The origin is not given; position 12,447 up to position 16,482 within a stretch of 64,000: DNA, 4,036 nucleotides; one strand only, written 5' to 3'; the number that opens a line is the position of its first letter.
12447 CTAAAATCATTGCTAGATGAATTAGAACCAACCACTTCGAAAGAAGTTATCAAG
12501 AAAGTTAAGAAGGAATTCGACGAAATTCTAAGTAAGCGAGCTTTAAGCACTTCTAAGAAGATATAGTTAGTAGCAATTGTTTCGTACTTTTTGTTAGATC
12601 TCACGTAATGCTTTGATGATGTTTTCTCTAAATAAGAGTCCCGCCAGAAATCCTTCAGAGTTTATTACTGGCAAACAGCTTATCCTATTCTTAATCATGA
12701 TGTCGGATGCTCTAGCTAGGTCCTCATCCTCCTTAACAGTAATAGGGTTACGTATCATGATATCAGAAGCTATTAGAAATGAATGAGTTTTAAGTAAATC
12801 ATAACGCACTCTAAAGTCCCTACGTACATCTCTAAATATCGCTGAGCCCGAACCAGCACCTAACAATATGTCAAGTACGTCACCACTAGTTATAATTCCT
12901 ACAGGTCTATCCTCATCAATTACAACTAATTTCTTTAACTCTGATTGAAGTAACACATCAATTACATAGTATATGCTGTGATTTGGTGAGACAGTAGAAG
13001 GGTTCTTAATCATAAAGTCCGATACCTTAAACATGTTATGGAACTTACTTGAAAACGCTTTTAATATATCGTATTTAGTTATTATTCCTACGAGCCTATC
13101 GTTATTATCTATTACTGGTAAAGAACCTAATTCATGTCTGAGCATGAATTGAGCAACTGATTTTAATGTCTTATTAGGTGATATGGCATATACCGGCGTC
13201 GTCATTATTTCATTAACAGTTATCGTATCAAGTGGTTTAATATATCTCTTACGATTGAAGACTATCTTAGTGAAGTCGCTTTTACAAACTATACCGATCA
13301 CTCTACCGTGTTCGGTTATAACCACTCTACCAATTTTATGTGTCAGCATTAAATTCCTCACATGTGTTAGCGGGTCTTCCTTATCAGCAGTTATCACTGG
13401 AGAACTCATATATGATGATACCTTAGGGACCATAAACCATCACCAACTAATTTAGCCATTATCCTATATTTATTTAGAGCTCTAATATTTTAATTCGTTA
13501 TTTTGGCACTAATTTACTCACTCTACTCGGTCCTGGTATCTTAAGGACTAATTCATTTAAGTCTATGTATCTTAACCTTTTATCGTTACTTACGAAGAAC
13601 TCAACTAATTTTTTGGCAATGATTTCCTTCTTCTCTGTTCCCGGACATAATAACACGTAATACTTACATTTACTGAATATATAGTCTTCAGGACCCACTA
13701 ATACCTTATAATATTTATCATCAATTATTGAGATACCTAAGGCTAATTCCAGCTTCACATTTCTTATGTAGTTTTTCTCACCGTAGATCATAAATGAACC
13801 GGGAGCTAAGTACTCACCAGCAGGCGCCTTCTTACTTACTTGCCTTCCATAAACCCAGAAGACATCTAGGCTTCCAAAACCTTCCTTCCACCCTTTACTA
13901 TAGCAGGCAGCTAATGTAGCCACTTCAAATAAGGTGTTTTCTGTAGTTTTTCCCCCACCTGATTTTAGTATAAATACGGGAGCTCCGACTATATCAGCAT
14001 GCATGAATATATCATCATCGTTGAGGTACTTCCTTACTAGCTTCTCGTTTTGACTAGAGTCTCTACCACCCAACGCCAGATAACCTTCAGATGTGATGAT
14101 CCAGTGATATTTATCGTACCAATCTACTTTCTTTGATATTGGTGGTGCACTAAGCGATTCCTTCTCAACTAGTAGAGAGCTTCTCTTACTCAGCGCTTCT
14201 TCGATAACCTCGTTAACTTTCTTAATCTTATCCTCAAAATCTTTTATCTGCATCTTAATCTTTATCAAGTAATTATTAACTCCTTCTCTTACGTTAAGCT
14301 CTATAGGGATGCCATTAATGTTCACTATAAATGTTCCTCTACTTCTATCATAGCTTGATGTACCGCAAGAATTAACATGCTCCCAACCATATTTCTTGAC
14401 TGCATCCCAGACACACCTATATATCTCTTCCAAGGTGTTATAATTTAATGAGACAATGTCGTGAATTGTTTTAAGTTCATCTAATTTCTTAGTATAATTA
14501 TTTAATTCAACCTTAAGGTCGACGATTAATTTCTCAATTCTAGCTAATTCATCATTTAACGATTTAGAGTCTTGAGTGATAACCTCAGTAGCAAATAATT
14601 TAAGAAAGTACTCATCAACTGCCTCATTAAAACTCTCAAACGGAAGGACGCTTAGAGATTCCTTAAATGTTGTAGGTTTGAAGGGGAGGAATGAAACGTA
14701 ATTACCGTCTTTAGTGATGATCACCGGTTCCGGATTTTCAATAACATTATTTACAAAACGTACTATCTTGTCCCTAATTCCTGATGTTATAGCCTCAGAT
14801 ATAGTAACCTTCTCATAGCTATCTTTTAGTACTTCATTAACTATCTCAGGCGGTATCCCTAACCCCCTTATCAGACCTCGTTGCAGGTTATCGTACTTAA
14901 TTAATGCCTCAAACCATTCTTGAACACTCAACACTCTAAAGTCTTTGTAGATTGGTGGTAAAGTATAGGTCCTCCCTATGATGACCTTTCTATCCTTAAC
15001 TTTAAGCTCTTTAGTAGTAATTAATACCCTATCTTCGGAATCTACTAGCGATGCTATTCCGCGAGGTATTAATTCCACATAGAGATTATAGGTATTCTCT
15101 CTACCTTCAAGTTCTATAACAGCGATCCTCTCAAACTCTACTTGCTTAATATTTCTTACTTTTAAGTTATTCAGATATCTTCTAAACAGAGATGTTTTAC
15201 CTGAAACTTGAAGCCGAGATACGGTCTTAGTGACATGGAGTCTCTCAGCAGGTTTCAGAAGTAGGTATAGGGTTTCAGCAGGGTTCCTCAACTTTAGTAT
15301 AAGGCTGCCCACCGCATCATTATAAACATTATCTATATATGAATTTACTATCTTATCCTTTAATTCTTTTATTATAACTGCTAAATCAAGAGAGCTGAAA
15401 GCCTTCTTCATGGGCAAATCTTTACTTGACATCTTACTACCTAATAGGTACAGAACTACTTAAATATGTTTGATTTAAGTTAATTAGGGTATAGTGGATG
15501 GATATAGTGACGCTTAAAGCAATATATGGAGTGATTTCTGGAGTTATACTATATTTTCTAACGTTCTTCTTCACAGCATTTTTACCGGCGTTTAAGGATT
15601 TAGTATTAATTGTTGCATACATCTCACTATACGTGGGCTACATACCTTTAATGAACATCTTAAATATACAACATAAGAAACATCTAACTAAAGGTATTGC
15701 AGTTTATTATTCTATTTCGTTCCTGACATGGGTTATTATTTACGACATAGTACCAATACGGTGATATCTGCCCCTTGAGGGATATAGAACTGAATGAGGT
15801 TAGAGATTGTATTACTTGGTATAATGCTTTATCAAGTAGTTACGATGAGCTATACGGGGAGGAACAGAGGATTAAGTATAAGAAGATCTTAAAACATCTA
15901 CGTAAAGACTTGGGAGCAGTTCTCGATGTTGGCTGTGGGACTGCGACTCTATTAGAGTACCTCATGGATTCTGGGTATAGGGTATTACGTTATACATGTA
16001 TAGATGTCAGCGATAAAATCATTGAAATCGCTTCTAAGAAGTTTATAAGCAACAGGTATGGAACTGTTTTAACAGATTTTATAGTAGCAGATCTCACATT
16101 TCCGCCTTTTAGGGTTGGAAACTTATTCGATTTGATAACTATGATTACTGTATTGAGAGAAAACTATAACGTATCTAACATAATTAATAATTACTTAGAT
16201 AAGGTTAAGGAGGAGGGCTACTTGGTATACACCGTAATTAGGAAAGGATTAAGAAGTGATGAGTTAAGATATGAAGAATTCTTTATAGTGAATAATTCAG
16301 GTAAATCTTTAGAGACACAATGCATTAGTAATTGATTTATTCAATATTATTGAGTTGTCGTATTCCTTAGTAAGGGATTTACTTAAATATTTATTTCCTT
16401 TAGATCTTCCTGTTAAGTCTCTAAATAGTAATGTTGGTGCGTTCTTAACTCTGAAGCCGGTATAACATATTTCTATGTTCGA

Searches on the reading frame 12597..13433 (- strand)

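Call 29: search_protein_families(library=pfam, proteins=[window:12597-13433:-], max_evalue=0.001)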
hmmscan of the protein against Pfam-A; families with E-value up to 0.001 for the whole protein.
window:12597-13433:- (279 aa): 1 family
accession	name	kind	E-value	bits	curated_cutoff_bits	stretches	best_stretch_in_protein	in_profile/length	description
PF00571.33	CBS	-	2.4e-56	188.3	24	4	73-128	1-56/57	CBS domain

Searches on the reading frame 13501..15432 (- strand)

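Call 29: search_protein_families(library=pfam, proteins=[window:13501-15432:-], max_evalue=0.001)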
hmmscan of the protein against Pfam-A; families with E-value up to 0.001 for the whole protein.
window:13501-15432:- (644 aa): 2 families
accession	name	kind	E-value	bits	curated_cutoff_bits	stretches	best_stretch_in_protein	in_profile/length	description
PF05833.16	NFACT_N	-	2.8e-36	125.7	31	1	15-334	3-350/456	NFACT N-terminal and middle domains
PF05670.18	NFACT-R_1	-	1.7e-33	115.9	29.8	1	441-551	1-112/112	NFACT protein RNA binding domain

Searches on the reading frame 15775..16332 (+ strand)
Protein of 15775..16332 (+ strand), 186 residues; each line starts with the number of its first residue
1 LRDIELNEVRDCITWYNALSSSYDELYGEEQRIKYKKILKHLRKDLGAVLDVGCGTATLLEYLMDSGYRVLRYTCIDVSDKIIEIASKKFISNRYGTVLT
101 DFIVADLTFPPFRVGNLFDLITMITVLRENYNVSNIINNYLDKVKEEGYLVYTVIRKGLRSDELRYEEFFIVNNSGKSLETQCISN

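Call 29: search_protein_families(library=pfam, proteins=[window:15775-16332:+], max_evalue=0.001)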
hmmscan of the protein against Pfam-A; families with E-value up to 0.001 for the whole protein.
window:15775-16332:+ (186 aa): 6 families
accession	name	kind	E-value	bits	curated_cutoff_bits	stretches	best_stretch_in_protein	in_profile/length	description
PF08241.18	Methyltransf_11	-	1.1e-10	42.5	21.2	1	50-151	1-94/95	Methyltransferase domain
PF08242.18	Methyltransf_12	-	1.8e-10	41.8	30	1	50-149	1-97/98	Methyltransferase domain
PF13649.12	Methyltransf_25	-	6.2e-10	40.1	27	1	49-144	1-93/97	Methyltransferase domain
PF13489.12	Methyltransf_23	-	4.4e-09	36.7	27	1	37-163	11-127/164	Methyltransferase domain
PF13847.12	Methyltransf_31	-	6.7e-07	29.5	27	1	47-156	5-113/145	Methyltransferase domain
PF01209.24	Ubie_methyltran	-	0.00012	22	20.1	1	44-151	46-150/233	ubiE/COQ5 methyltransferase family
